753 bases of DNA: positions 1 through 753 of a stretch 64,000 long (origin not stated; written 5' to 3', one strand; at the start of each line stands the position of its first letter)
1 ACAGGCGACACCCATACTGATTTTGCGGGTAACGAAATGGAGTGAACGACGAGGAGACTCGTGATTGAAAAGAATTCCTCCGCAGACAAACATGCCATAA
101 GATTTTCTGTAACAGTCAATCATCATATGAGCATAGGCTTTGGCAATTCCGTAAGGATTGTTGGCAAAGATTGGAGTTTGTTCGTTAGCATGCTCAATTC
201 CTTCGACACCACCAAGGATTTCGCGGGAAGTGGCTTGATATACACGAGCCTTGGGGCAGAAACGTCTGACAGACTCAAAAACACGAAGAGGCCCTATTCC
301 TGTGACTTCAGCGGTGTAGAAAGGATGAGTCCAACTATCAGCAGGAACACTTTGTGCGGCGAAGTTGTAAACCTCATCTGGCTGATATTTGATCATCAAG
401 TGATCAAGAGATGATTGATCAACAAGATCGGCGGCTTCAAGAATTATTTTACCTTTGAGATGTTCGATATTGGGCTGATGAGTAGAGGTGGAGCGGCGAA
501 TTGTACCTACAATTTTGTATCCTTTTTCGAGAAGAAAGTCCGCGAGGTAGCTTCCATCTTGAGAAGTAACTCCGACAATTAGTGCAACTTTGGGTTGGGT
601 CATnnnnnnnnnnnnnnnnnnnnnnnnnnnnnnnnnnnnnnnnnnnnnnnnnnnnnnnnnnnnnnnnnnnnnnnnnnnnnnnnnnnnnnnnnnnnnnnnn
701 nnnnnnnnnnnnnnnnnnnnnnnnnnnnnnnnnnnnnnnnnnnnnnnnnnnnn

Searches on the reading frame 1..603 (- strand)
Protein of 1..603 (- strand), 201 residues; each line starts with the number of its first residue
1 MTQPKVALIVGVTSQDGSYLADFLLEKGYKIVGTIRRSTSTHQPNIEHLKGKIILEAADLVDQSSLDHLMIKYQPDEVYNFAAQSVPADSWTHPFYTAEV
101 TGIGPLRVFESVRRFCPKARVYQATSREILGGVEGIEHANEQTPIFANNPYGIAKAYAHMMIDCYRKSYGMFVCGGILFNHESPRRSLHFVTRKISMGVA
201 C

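Call 66: search_solved_structures(query=window:1-603:-, max_evalue=1e-15)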
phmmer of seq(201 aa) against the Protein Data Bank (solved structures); distinct sequences matched with E-value up to 1e-15: 13.
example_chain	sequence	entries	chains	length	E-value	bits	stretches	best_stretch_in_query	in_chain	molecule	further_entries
1rpn_A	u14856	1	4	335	9.3e-51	175.8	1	5-200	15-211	GDP-mannose 4,6-dehydratase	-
1db3_A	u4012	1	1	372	2.4e-50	174.4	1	5-200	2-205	GDP-MANNOSE 4,6-DEHYDRATASE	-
5uzh_A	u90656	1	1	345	9e-50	172.5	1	5-200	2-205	NafoA.00085.b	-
2z1m_A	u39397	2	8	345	1.8e-47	165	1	5-199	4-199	GDP-D-mannose dehydratase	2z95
6gpj_A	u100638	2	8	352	4.2e-47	163.8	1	5-200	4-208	GDP-mannose 4,6 dehydratase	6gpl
5in4_A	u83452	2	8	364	5e-47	163.6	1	5-200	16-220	GDP-mannose 4,6 dehydratase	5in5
1t2a_A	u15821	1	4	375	5.3e-47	163.5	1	5-200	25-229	GDP-mannose 4,6 dehydratase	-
6q94_B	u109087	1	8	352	5.8e-47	163.4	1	5-200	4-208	GDP-mannose 4,6 dehydratase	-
6gpk_A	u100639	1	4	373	1.1e-46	162.5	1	5-200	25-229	GDP-mannose 4,6 dehydratase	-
7kf3_A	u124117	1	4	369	8.1e-45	156.4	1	4-199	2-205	GDP-mannose 4,6-dehydratase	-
1n7g_A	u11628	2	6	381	9.3e-45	156.2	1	4-198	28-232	GDP-D-mannose-4,6-dehydratase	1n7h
2pk3_A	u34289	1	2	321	3.3e-19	72.8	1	7-196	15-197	GDP-6-deoxy-D-lyxo-4-hexulose reductase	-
7us5_A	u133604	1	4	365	3.8e-19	72.6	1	4-196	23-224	GDP-D-GLYCERO-D-MANNO-HEPTOSE 4,6-DEHYDRATASE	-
